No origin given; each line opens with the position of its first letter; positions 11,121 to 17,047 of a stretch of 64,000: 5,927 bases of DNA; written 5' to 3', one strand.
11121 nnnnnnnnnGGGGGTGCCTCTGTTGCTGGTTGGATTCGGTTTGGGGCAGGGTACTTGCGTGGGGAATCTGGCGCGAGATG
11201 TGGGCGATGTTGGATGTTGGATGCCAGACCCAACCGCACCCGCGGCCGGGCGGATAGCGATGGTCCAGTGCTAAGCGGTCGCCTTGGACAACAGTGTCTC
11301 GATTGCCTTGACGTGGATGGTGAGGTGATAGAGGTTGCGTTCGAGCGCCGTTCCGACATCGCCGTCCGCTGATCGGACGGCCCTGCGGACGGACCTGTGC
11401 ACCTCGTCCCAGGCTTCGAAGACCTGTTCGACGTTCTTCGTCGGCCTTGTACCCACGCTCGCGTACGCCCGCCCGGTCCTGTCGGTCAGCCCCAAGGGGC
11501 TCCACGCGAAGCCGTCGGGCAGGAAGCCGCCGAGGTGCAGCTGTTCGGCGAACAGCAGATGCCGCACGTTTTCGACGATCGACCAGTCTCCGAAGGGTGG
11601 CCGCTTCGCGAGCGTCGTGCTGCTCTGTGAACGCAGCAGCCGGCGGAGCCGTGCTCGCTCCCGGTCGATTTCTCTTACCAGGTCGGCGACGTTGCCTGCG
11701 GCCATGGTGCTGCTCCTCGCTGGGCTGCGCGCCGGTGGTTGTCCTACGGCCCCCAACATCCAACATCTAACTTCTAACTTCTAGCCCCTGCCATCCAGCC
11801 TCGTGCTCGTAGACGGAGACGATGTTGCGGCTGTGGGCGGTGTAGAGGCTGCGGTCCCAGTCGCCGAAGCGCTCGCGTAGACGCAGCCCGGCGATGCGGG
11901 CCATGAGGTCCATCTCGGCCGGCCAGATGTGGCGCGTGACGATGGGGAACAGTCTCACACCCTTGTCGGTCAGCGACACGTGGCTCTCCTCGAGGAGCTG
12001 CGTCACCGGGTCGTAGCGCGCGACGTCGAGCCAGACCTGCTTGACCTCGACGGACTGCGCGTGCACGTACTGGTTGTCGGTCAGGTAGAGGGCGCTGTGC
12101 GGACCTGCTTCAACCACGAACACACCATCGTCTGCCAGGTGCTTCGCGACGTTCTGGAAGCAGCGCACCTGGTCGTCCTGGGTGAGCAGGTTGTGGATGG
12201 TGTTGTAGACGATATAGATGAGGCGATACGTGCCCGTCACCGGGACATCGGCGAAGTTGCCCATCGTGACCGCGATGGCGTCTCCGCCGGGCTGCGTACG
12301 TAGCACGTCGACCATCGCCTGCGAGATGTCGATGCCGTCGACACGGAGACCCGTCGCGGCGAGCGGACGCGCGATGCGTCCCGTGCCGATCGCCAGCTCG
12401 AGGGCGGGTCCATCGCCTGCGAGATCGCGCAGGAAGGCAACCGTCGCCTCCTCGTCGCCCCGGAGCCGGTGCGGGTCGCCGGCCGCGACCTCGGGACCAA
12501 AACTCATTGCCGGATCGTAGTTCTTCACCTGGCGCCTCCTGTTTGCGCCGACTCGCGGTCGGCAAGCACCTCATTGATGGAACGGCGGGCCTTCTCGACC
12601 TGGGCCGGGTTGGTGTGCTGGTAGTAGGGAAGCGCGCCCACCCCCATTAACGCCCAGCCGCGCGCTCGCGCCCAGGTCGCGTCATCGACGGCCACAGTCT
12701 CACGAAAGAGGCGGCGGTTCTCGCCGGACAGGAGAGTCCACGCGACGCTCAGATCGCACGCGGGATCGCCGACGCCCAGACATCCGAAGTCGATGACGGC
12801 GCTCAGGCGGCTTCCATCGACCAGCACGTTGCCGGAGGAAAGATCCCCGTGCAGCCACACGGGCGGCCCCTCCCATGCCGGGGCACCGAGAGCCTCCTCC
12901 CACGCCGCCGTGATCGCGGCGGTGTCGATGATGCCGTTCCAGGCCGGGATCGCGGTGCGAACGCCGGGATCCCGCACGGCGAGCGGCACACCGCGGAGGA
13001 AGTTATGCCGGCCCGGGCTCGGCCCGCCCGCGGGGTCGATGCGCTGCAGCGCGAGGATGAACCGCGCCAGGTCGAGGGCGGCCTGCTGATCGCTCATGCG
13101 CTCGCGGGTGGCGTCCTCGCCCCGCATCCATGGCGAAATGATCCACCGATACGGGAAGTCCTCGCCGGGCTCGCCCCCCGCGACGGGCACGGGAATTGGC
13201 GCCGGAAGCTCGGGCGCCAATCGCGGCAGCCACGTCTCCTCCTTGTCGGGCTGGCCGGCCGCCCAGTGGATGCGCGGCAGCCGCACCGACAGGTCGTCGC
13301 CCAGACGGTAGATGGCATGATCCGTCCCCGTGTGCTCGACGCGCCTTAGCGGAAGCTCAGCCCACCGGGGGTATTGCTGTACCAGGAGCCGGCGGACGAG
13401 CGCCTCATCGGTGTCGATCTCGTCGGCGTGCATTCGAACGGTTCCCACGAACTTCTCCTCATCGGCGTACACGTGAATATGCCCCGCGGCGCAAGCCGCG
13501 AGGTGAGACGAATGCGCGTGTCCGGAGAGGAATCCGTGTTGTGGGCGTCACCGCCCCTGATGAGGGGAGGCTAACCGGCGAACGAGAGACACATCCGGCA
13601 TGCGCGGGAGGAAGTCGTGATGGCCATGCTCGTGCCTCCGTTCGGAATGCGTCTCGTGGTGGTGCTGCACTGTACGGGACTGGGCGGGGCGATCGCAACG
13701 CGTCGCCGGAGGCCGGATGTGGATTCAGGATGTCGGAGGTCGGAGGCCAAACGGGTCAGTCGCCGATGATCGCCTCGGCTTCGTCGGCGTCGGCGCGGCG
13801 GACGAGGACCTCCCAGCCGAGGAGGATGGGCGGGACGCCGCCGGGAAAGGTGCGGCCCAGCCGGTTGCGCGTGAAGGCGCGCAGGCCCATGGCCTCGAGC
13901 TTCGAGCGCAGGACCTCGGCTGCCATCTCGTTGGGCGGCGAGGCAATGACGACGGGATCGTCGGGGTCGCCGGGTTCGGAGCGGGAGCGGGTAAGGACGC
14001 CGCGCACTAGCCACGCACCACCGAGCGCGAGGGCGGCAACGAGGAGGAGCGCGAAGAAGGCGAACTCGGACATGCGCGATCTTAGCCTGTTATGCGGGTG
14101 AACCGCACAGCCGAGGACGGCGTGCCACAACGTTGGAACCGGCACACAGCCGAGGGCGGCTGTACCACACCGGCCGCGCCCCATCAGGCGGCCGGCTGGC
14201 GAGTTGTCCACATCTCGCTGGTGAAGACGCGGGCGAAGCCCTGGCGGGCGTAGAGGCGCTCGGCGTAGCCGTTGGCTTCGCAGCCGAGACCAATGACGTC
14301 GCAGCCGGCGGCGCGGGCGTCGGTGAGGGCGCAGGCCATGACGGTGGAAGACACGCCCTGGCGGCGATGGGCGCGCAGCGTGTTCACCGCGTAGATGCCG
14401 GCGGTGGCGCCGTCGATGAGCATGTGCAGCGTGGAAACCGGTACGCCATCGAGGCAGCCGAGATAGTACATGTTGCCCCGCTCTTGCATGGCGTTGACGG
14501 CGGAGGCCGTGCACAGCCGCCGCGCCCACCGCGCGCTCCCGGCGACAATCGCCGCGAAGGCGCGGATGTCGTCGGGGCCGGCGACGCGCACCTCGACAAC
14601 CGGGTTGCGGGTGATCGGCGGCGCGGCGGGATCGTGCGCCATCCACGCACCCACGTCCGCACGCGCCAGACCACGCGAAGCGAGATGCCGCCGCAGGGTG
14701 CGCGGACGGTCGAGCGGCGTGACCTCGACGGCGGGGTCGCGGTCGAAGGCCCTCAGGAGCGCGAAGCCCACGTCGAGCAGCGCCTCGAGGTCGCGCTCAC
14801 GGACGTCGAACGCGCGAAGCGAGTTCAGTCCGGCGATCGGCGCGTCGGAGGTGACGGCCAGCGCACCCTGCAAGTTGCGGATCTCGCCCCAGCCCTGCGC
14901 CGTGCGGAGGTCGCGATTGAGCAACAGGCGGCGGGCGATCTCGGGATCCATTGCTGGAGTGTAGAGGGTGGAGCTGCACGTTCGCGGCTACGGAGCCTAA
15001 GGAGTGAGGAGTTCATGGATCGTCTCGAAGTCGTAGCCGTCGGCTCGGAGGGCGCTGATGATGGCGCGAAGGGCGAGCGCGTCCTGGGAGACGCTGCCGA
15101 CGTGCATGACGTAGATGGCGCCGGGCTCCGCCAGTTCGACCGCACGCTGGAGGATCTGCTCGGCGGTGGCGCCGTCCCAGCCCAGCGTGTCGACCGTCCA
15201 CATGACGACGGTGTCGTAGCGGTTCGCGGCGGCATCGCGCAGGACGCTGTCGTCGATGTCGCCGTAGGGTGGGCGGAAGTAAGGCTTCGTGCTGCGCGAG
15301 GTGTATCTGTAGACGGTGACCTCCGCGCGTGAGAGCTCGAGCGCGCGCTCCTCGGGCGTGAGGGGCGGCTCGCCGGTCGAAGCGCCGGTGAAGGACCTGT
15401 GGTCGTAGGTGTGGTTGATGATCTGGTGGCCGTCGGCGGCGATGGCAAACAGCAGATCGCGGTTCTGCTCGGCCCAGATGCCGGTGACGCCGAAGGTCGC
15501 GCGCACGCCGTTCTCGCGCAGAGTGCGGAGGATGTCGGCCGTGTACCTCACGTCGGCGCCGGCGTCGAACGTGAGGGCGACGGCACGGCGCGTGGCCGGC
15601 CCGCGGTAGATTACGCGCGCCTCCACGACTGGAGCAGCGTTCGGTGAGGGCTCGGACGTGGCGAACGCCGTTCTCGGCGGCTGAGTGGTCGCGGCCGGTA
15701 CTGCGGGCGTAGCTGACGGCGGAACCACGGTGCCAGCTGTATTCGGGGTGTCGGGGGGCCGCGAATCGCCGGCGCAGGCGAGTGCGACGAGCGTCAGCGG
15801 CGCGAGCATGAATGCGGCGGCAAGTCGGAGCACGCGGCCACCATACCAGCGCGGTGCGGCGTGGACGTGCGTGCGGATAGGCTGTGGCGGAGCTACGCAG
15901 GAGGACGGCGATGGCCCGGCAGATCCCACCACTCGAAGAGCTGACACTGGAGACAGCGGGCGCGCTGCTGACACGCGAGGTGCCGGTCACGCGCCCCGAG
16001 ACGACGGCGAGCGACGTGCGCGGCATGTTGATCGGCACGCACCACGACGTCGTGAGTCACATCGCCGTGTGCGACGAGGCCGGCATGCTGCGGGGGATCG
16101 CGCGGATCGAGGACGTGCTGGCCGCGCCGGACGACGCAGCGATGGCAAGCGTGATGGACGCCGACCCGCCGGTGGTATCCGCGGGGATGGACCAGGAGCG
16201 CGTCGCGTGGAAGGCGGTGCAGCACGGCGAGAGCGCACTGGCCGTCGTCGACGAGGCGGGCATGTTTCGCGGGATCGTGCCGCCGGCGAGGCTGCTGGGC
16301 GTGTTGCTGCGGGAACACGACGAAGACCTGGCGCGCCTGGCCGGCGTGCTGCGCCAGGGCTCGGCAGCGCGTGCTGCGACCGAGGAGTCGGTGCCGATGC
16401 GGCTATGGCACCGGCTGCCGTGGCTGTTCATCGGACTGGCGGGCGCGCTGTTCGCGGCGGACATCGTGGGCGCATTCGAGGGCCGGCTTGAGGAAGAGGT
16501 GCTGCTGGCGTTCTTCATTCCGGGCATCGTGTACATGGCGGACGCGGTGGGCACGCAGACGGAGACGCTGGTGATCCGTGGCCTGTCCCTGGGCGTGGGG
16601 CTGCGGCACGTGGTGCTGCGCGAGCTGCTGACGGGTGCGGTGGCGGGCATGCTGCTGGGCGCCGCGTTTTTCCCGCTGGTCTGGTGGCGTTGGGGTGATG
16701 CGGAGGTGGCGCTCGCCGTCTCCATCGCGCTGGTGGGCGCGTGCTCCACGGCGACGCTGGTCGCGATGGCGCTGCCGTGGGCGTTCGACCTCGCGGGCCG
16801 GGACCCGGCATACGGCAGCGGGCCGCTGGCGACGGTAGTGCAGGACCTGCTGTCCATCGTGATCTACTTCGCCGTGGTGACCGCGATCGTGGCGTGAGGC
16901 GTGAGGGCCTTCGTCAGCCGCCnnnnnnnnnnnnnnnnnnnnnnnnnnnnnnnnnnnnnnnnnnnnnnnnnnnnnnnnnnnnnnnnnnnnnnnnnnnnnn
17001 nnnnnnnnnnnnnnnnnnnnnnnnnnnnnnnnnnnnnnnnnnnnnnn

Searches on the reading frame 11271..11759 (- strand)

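Call 48: search_protein_families(library=pfam, proteins=[window:11271-11759:-], max_evalue=0.0001)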
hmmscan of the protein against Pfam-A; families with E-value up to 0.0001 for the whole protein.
window:11271-11759:- (162 aa): 1 family
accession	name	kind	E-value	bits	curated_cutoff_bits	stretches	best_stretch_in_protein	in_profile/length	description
PF12867.12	DinB_2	-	1.4e-10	42.1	24.8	1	31-137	2-97/128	DinB superfamily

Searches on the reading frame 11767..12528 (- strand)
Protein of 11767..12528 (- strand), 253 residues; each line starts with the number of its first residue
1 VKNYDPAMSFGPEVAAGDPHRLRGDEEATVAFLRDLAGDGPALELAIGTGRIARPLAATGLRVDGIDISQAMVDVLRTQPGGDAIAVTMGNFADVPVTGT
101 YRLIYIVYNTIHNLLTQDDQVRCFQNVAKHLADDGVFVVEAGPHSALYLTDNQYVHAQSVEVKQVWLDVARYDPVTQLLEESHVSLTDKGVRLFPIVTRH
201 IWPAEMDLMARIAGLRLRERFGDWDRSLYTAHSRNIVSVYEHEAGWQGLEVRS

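Call 48: search_protein_families(library=pfam, proteins=[window:11767-12528:-], max_evalue=0.0001)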
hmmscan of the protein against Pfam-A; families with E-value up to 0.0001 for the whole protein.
window:11767-12528:- (253 aa): 3 families
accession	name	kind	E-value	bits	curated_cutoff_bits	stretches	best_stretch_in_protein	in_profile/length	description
PF13649.12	Methyltransf_25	-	2.2e-12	47.9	27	1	43-135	2-97/97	Methyltransferase domain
PF08241.18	Methyltransf_11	-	2.7e-09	38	21.2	1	43-139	1-95/95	Methyltransferase domain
PF08242.18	Methyltransf_12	-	4.6e-08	34.1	30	1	43-137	1-98/98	Methyltransferase domain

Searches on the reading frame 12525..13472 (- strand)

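Call 48: search_protein_families(library=pfam, proteins=[window:12525-13472:-], max_evalue=0.0001)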
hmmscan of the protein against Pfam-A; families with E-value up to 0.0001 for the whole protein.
window:12525-13472:- (315 aa): 1 family
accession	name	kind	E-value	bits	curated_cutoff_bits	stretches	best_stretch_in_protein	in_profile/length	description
PF01636.29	APH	-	7.8e-37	127.7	23.2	1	49-273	8-239/239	Phosphotransferase enzyme family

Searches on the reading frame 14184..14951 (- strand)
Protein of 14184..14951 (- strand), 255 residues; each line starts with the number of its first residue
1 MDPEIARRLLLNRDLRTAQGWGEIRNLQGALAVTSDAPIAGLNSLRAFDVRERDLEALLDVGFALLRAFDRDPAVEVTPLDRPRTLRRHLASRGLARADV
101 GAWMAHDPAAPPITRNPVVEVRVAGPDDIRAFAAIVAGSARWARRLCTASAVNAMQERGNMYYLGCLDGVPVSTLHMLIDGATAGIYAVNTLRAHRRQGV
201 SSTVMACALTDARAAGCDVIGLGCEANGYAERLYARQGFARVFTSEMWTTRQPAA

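Call 48: search_protein_families(library=pfam, proteins=[window:14184-14951:-], max_evalue=0.0001)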
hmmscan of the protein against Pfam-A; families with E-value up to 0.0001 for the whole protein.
window:14184-14951:- (255 aa): 3 families
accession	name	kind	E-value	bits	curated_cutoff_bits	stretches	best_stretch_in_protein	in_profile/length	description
PF00583.31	Acetyltransf_1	-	6.5e-09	36.5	20.7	1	158-239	31-116/116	Acetyltransferase (GNAT) family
PF13673.13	Acetyltransf_10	-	2.1e-05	25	23.6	1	140-244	11-111/128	Acetyltransferase (GNAT) domain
PF13508.13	Acetyltransf_7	-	5.3e-05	24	27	0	167-240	10-83/84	Acetyltransferase (GNAT) domain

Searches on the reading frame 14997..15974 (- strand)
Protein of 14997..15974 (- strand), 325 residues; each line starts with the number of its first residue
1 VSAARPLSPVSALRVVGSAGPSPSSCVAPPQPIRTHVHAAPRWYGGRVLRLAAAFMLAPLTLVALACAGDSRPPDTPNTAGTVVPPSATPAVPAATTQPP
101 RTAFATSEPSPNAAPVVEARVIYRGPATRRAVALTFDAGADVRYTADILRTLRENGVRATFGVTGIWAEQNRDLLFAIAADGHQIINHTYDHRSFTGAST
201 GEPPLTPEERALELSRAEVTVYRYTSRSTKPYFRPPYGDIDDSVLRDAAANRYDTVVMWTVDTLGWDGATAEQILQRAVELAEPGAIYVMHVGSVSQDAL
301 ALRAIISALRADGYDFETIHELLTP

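Call 48: search_protein_families(library=pfam, proteins=[window:14997-15974:-], max_evalue=0.0001)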
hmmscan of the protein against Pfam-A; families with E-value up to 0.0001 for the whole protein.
window:14997-15974:- (325 aa): 1 family
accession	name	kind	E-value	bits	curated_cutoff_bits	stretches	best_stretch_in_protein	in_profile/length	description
PF01522.26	Polysacc_deac_1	-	9.1e-26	90.7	23.1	1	126-255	3-123/124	Polysaccharide deacetylase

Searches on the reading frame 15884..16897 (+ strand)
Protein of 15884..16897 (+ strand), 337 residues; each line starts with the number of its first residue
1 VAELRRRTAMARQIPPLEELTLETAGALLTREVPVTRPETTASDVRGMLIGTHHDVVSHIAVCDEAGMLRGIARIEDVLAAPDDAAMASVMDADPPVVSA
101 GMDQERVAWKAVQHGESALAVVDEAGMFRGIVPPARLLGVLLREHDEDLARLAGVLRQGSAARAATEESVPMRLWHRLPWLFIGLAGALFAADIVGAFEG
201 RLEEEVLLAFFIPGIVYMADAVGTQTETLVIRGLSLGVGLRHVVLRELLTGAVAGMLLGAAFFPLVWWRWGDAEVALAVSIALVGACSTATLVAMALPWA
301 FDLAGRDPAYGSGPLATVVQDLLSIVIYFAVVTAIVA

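Call 48: search_protein_families(library=pfam, proteins=[window:15884-16897:+], max_evalue=0.0001)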
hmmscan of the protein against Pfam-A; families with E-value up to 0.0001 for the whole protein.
window:15884-16897:+ (337 aa): 2 families
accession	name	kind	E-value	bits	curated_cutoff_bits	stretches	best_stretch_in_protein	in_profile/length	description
PF01769.21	MgtE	-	7.5e-20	71.9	27.6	1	212-331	1-125/125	Divalent cation transporter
PF00571.33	CBS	-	1.5e-12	48.1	24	1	26-81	2-54/57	CBS domain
